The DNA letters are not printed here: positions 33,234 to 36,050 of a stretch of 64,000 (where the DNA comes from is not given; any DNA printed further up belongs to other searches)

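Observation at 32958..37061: AAA-ATPase plus S8 subtilase plus small ORF operon (IetAS-like candidate defense module)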

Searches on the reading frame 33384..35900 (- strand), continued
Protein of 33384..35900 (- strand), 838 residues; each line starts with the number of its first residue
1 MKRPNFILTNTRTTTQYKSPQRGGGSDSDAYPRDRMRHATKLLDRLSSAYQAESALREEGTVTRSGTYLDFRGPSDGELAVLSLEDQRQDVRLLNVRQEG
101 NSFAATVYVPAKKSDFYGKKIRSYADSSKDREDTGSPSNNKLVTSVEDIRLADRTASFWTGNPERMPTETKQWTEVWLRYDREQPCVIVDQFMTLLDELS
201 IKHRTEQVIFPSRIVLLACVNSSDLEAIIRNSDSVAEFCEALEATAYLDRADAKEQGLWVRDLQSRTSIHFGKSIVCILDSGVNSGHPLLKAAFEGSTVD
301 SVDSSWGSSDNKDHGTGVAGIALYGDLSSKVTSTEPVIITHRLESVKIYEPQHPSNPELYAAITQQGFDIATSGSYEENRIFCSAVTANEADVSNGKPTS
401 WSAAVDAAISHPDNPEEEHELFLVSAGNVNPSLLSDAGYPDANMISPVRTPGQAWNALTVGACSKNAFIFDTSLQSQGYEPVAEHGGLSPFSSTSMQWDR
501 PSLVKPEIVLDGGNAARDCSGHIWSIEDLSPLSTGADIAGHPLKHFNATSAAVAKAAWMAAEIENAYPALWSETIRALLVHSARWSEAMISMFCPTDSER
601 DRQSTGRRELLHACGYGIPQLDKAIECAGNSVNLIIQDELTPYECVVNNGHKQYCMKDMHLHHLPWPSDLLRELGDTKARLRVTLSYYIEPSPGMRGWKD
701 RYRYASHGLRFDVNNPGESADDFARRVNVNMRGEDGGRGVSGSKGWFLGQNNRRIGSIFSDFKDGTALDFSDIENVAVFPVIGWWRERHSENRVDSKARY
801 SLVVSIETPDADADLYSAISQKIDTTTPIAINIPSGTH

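Call 66: search_protein_families(library=pfam, proteins=[L073:8430-9878:+, L080:8478-9935:+, L052:2528-4003:+, L085:3062-6460:+, L051:8458-11850:+, L090:8496-10580:+, L030:8550-11387:+, L067:4062-7058:+, L055:8460-9548:+], max_evalue=0.001)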
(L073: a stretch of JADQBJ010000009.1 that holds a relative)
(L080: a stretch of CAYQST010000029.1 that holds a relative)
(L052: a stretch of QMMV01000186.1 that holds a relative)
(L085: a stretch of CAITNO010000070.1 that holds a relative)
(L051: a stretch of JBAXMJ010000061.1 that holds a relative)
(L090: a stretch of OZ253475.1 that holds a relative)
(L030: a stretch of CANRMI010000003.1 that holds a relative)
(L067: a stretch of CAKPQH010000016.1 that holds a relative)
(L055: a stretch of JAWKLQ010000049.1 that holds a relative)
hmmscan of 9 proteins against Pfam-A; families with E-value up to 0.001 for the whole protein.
L073:8430-9878:+ (482 aa): 3 families
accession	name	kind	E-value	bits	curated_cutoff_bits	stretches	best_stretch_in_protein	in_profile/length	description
PF04326.19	SLFN_AlbA_2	-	1.1e-19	71.6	25.3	1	14-128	1-117/118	Schlafen, AlbA_2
PF13749.12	HATPase_c_4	-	5.6e-12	45.9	26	1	298-362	2-67/89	Putative ATP-dependent DNA helicase recG C-terminal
PF08220.18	HTH_DeoR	-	8.5e-06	25.9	21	1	426-470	3-47/57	DeoR-like helix-turn-helix domain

L080:8478-9935:+ (485 aa): 13 families
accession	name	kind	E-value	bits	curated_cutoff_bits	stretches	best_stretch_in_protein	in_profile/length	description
PF04326.19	SLFN_AlbA_2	-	4.5e-19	69.6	25.3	1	14-128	1-117/118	Schlafen, AlbA_2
PF13749.12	HATPase_c_4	-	7e-12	45.6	26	1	298-361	2-66/89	Putative ATP-dependent DNA helicase recG C-terminal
PF13412.12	HTH_24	-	7.3e-08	32.3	21.9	1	430-471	7-48/48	Winged helix-turn-helix DNA-binding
PF12802.13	MarR_2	-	4.9e-06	27.1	27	1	431-473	10-53/61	MarR family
PF13545.12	HTH_Crp_2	-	1.6e-05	25.2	27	1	441-474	23-56/70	Crp-like helix-turn-helix domain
PF08279.18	HTH_11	-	6.4e-05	23.2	25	1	437-468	12-43/55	HTH domain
PF12840.13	HTH_20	-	0.00058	20.2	27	0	430-473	8-51/51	Helix-turn-helix domain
PF25213.1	HVO_A0261_N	-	0.00061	20.1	35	0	430-476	15-60/86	HVO_A0261 N-terminal domain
PF08220.18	HTH_DeoR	-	0.00061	19.9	21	0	430-475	4-49/57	DeoR-like helix-turn-helix domain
PF01047.28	MarR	-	0.00071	19.9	24.6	0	430-472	7-49/59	MarR family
PF13551.12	HTH_29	-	0.00072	20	28.1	0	430-476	3-52/64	Winged helix-turn helix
PF13404.12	HTH_AsnC-type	-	0.00082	19.6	27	0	430-465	7-42/42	AsnC-type helix-turn-helix domain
PF08280.17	HTH_Mga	-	0.00095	19.5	23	0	430-465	9-44/59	M protein trans-acting positive regulator (MGA) HTH domain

L052:2528-4003:+ (491 aa): 3 families
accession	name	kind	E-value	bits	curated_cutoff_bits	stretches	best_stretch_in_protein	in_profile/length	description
PF13749.12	HATPase_c_4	-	4.6e-21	75.1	26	1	313-398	3-89/89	Putative ATP-dependent DNA helicase recG C-terminal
PF13271.11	DUF4062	-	7.6e-20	71.3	24.7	1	3-89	1-82/82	Domain of unknown function (DUF4062)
PF13412.12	HTH_24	-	7.2e-05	22.7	21.9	1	416-458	4-46/48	Winged helix-turn-helix DNA-binding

L085:3062-6460:+ (1132 aa): 5 families
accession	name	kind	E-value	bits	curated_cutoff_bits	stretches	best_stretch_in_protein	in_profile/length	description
PF18766.7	SWI2_SNF2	-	5.1e-65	219.7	26.7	1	334-542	10-216/221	SWI2/SNF2 ATPase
PF04313.20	HSDR_N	-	6.2e-33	114.8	25.1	1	7-220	3-196/198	Type I restriction enzyme R protein N terminus (HSDR_N)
PF11867.13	T1RH-like_C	-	1.5e-19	71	26.8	1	792-1087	3-298/329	Type I restriction enzyme HindI endonuclease subunit-like, C-terminal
PF22679.2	T1R_D3-like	-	9e-19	68.9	27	1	704-766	93-157/158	Type I restriction enzyme subunit R domain 3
PF04851.21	ResIII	-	8.8e-18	65.2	22.5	1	343-481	24-162/164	Type III restriction enzyme, res subunit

L051:8458-11850:+ (1130 aa): 5 families
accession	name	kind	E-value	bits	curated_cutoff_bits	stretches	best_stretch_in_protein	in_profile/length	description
PF18766.7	SWI2_SNF2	-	6.7e-64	216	26.7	1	354-562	9-215/221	SWI2/SNF2 ATPase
PF04313.20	HSDR_N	-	2.5e-33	116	25.1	1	7-224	3-194/198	Type I restriction enzyme R protein N terminus (HSDR_N)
PF22679.2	T1R_D3-like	-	1.2e-19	71.8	27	1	702-773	84-157/158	Type I restriction enzyme subunit R domain 3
PF11867.13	T1RH-like_C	-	1.4e-19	71.1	26.8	1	793-1090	2-298/329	Type I restriction enzyme HindI endonuclease subunit-like, C-terminal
PF04851.21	ResIII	-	4.1e-18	66.3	22.5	1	353-502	14-162/164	Type III restriction enzyme, res subunit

L090:8496-10580:+ (694 aa): 10 families
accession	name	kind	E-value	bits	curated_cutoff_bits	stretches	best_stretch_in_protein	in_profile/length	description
PF00580.27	UvrD-helicase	-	4.1e-19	69.8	23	1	234-478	2-254/271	UvrD/REP helicase N-terminal domain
PF13361.12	UvrD_C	-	1.3e-18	68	25.6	2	609-677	285-346/350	UvrD-like helicase C-terminal domain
PF13245.12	AAA_19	-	2.3e-08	34.7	25.1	1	249-477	14-131/134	AAA domain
PF13538.12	UvrD_C_2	-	1.3e-07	31.7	27.4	0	651-676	24-51/52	UvrD-like helicase C-terminal domain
PF13401.12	AAA_22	-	1.7e-05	25.6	27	0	408-470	57-122/130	AAA domain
PF09848.15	SLFN-g3_helicase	-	4.1e-05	23.5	24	0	251-300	6-55/354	Schlafen group 3, DNA/RNA helicase domain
PF01443.25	Viral_helicase1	-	0.00021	21.6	21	0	611-675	178-225/228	Viral superfamily 1 RNA helicase core domain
PF13604.12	AAA_30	-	0.00021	21.5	27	0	233-295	2-65/191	AAA domain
PF13191.12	AAA_16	-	0.0003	21.7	32.6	0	247-462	25-159/167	AAA ATPase domain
PF02562.22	PhoH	-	0.0005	20.1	27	0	251-282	24-55/205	PhoH-like protein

L030:8550-11387:+ (945 aa): 5 families
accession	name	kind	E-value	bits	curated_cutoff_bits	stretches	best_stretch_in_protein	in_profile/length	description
PF19778.5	RE_endonuc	-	1.5e-35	121.7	23.4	1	828-934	1-106/108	Endonuclease domain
PF04851.21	ResIII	-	1.9e-12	47.9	22.5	1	15-182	19-163/164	Type III restriction enzyme, res subunit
PF00270.35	DEAD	-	3.7e-06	27.2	26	1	9-182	2-161/167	DEAD/DEAH box helicase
PF13245.12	AAA_19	-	0.0002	22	25.1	0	11-57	1-49/134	AAA domain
PF00580.27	UvrD-helicase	-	0.00037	20.7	23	1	8-43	2-37/271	UvrD/REP helicase N-terminal domain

L067:4062-7058:+ (998 aa): 5 families
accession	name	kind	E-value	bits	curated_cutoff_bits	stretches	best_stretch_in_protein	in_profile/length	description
PF18766.7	SWI2_SNF2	-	1.1e-38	133.5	26.7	1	299-520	2-211/221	SWI2/SNF2 ATPase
PF04313.20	HSDR_N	-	3.6e-25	89.4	25.1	1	4-182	3-187/198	Type I restriction enzyme R protein N terminus (HSDR_N)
PF04851.21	ResIII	-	9.2e-23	81.4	22.5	1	294-464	3-162/164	Type III restriction enzyme, res subunit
PF22679.2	T1R_D3-like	-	9.9e-16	59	27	1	598-666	91-157/158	Type I restriction enzyme subunit R domain 3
PF00271.37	Helicase_C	-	6e-05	23.7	23.5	1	561-633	18-88/110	Helicase conserved C-terminal domain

L055:8460-9548:+ (362 aa): 0 families

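Call 76: predict_structure(alignment_id=A3)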
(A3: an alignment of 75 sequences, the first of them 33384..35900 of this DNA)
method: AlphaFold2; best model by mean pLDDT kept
length: 838 residues; sequences in the alignment: 75
mean_pLDDT: 86.5   pTM: 0.78
mean pLDDT of the five models: 86.5, 85.4, 84.9, 84.4, 83.5
residues with pLDDT >= 90: 474; 70-90: 286; 50-70: 41; < 50: 37
segments of 3 or more residues with pLDDT < 50: 20-30, 695-701, 733-743, 829-832, 836-838
pLDDT, mean of each block of 10 residues (from residue 1): 92 80 37 88 97 93 94 76 76 77 86 93 93 82 92 91 82 85 82 96 74 76 96 89 69 88 95 96 95 89 92 93 95 92 95 74 85 85 93 78 86 80 96 94 94 94 89 84 93 91 92 93 90 92 93 98 97 98 96 87 91 97 92 96 90 90 94 93 95 50 72 89 82 39 72 88 93 93 80 87 94 90 70 46
secondary structure, 60 per line:
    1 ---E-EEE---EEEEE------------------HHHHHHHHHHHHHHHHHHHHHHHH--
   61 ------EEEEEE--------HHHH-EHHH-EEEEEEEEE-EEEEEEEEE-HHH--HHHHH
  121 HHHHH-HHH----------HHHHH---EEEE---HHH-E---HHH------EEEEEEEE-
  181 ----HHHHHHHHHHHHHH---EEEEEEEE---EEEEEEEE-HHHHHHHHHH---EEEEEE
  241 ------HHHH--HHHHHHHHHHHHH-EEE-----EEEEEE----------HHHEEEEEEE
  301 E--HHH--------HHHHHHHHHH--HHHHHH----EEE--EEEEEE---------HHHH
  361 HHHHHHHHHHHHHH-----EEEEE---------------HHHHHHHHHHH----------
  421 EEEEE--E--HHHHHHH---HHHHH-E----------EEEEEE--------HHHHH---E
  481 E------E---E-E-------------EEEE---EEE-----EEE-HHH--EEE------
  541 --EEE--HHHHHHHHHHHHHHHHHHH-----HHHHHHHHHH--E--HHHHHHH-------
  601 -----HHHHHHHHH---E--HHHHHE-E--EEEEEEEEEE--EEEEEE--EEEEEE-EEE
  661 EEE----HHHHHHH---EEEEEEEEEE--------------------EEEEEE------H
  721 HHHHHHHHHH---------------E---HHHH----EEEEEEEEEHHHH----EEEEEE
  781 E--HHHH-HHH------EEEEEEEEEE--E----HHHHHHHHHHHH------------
elements in order (helices of 4 or more, strands of 3 or more residues): E6-8 E12-16 H35-58 E67-72 H81-84 E91-99 E101-109 H116-125 H140-144 E148-151 E172-179 H185-198 E202-209 E213-220 H222-231 E235-240 H247-250 H253-265 E267-269 E275-280 E294-301 H315-324 H327-332 E337-339 E342-347 H357-374 E380-384 H400-410 E421-425 H431-437 H441-445 E458-463 H472-476 E508-511 E515-517 E523-525 E532-534 E543-545 H548-566 H572-581 H587-593 H606-614 H621-625 E631-640 E643-648 E651-656 E658-663 H668-674 E678-687 E708-713 H720-730 H750-753 E758-766 H767-770 E775-781 H784-787 E798-807 H815-826

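Call 78: fold_search(model_id=the predicted structure, library=pdb)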
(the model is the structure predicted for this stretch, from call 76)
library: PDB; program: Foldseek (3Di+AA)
matches with E <= 10: 1187; with E <= 0.001: 197
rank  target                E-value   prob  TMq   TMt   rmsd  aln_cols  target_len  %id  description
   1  3afg_A                4.1e-16  1.00  0.32  0.49  21.8       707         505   14  Crystal structure of ProN-Tk-SP from Thermococcus kodakaraensis (released 2010-08-04)
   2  3afg_B                1.5e-15  1.00  0.31  0.48  21.9       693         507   14  Crystal structure of ProN-Tk-SP from Thermococcus kodakaraensis (released 2010-08-04)
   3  9ues_B                9.0e-13  1.00  0.31  0.59   8.9       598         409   14  Crystal structure of an inactive TKSP mutant in complex with the TKS propeptide (released 2026-02-18)
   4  3qfh_C                1.6e-12  1.00  0.25  0.47  25.3       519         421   13  2.05 Angstrom Resolution Crystal Structure of Epidermin Leader Peptide Processing Serine Protease (EpiP) from Staphylo (released 2011-02-02)
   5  3qfh_D                2.2e-12  1.00  0.26  0.48  25.2       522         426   12  2.05 Angstrom Resolution Crystal Structure of Epidermin Leader Peptide Processing Serine Protease (EpiP) from Staphylo (released 2011-02-02)
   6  3qfh_A                3.2e-12  1.00  0.26  0.48  25.3       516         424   12  2.05 Angstrom Resolution Crystal Structure of Epidermin Leader Peptide Processing Serine Protease (EpiP) from Staphylo (released 2011-02-02)
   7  8jmw_A                6.2e-12  1.00  0.30  0.47  10.1       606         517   14  Fibril form of serine peptidase Vpr (released 2023-12-06)
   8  3t41_A                8.2e-12  1.00  0.25  0.47  24.3       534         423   12  1.95 Angstrom Resolution Crystal Structure of Epidermin Leader Peptide Processing Serine Protease (EpiP) S393A Mutant  (released 2011-08-17)
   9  9csd_A                4.1e-11  1.00  0.29  0.32  13.6       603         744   11  The Ectodomains of SPRING and S1P with the inhibitor PF-429242 (released 2025-04-23)
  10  1c3l                  6.7e-11  1.00  0.26  0.74   7.2       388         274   17  SUBTILISIN-CARLSBERG COMPLEXED WITH XENON (8 BAR) (released 1999-08-04)
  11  1c9m                  7.5e-11  1.00  0.25  0.73   7.2       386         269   16  BACILLUS LENTUS SUBTILSIN (SER 87) N76D/S103A/V104I (released 1999-10-06)
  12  1st3                  1.0e-10  1.00  0.25  0.71   8.4       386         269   16  THE CRYSTAL STRUCTURE OF THE BACILLUS LENTUS ALKALINE PROTEASE, SUBTILISIN BL, AT 1.4 ANGSTROMS RESOLUTION (released 1994-01-31)
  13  7am7_A                1.2e-10  1.00  0.24  0.71   7.7       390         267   17  Crystal structure of Peptiligase mutant - M222P/L217H/A225N/F189W/N218D (released 2021-02-17)
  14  3whi_B                1.3e-10  1.00  0.25  0.56  22.8       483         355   15  Crystal structure of unautoprocessed form of IS1-inserted Pro-subtilisin E (released 2013-12-25)
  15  1v5i_A                1.5e-10  1.00  0.25  0.72   6.9       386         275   17  Crystal structure of serine protease inhibitor POIA1 in complex with subtilisin BPN' (released 2005-03-08)
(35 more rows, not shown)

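Call 81: search_dna_similar(query=window:33384-35900:-, collection=plasmids, mode=protein, max_evalue=1e-10, max_rows=40, rows=spread)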
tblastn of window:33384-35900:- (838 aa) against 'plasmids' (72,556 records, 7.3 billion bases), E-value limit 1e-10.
Records with a match: 444; places in all: 452; records where one place covers at least 80% of the query: 379.
Best place of each record, by identity: <60% 444.
By first word of the organism name: Klebsiella 213; Agrobacterium 53; Rhizobium 27; Burkholderia 24; Enterobacter 14; Acetobacter 12; Leptolyngbya 7; Rhodococcus 7; Escherichia 5; Phaeobacter 5; and 45 more.
By predicted mobility (MOB-suite, as given by PLSDB): conjugative 313; non-mobilizable 105; mobilizable 26.
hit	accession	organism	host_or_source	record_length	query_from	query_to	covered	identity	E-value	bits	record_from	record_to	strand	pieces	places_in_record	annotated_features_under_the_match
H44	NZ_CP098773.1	Alteromonas macleodii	mixed culture,gracilaria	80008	5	833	99%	38.9%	3e-162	530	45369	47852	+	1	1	S8 family peptidase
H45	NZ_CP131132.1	Shinella zoogloeoides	isolate,Activated charcoal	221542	3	825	98%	36.0%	2e-131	441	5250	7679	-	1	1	S8 family peptidase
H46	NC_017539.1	Afipia carboxidovorans OM4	-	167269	3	829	99%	35.6%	2e-118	403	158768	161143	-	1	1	S8 family peptidase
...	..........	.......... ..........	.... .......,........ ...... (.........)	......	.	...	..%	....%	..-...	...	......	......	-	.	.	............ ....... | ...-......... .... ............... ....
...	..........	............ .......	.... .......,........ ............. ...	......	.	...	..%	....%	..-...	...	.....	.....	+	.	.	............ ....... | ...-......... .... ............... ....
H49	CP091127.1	Serratia marcescens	Canis lupus familiaris,pure bacterial ...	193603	2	833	99%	34.3%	3e-121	411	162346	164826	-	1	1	S8 family peptidase | ATP-binding protein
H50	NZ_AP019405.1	Klebsiella pneumoniae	Homo sapiens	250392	2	833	99%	34.3%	3e-121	411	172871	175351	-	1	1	S8 family peptidase | ATP-binding protein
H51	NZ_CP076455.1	Klebsiella pneumoniae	Homo sapiens,blood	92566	2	833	99%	34.3%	2e-121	412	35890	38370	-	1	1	S8 family peptidase | ATP-binding protein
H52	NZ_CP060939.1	Escherichia coli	Homo sapiens,urine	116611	2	833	99%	34.3%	2e-121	412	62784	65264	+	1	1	S8 family peptidase | ATP-binding protein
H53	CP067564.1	Klebsiella pneumoniae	Homo sapiens,respiratory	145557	2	833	99%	34.3%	2e-121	412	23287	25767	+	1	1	S8 family peptidase | ATP-binding protein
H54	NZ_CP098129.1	Klebsiella pneumoniae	Canis lupus familiaris,Rectal swab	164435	2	833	99%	34.3%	2e-121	412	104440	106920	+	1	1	S8 family peptidase | ATP-binding protein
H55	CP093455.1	Klebsiella pneumoniae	Homo sapiens,Isolated from blood of an ...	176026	2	833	99%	34.3%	2e-121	412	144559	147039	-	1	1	S8 family peptidase | ATP-binding protein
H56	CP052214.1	Klebsiella pneumoniae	Homo sapiens,blood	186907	2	833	99%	34.3%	2e-121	412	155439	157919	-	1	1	S8 family peptidase | ATP-binding protein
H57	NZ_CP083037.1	Klebsiella pneumoniae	Homo sapiens,Tracheobronchial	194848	2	833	99%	34.3%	2e-121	412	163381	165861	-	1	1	S8 family peptidase | ATP-binding protein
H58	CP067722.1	Klebsiella pneumoniae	Homo sapiens,urine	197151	2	833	99%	34.3%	2e-121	412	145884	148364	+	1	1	S8 family peptidase | ATP-binding protein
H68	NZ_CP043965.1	Agrobacterium fabrum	Prosopis cineraria,pure bacterial ...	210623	33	823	94%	35.5%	2e-120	409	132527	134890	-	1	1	S8 family peptidase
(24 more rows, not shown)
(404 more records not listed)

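Call 82: get_annotated_region(hit=H68, flank=2500)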
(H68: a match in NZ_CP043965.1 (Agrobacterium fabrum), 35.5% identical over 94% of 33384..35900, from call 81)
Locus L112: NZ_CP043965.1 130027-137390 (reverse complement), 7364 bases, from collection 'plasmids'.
description: Agrobacterium fabrum strain BG5 plasmid pATPC2, complete sequence
organism: Agrobacterium fabrum (NCBI taxid 1176649)
taxonomy: Bacteria; Pseudomonadota; Alphaproteobacteria; Hyphomicrobiales; Rhizobiaceae; Agrobacterium; Agrobacterium fabrum
host: -; source: Prosopis cineraria,pure bacterial culture,nodule; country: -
typing (MOB-suite, as given by PLSDB): conjugative; replicon rep_cluster_490; relaxase MOBQ; mating-pair formation MPF_T
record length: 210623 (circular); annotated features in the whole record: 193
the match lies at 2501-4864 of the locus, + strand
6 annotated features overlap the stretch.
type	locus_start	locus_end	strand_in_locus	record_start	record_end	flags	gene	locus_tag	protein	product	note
CDS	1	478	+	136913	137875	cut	-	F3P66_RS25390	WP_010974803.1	LysR family transcriptional regulator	-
CDS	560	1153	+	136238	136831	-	-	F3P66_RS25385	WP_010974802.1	DUF6088 family protein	-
CDS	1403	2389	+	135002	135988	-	-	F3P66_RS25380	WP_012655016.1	ATP-binding protein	-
CDS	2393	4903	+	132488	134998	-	-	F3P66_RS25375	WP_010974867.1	S8 family peptidase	-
CDS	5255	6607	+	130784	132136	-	-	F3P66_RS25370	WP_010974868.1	LLM class flavin-dependent oxidoreductase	-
CDS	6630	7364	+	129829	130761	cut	-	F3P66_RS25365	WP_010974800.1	aliphatic sulfonate ABC transporter substrate-binding protein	GO:0042918 - alkanesulfonate transport [Evidence IEA]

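Call 86: search_protein_families(library=ncbifam, proteins=[window:33384-35900:-], max_evalue=0.001)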
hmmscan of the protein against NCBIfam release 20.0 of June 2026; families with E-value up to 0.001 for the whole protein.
window:33384-35900:- (838 aa): 2 families
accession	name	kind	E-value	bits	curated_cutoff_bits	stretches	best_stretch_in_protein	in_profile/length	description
NF042956.1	IteS_antiphage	equivalog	7.5e-10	37.7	900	1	419-586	383-536/747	S8 family anti-phage peptidase IteS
TIGR03921.1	T7SS_mycosin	equivalog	6.9e-07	28.7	278.75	1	275-321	16-59/353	type VII secretion-associated serine protease mycosin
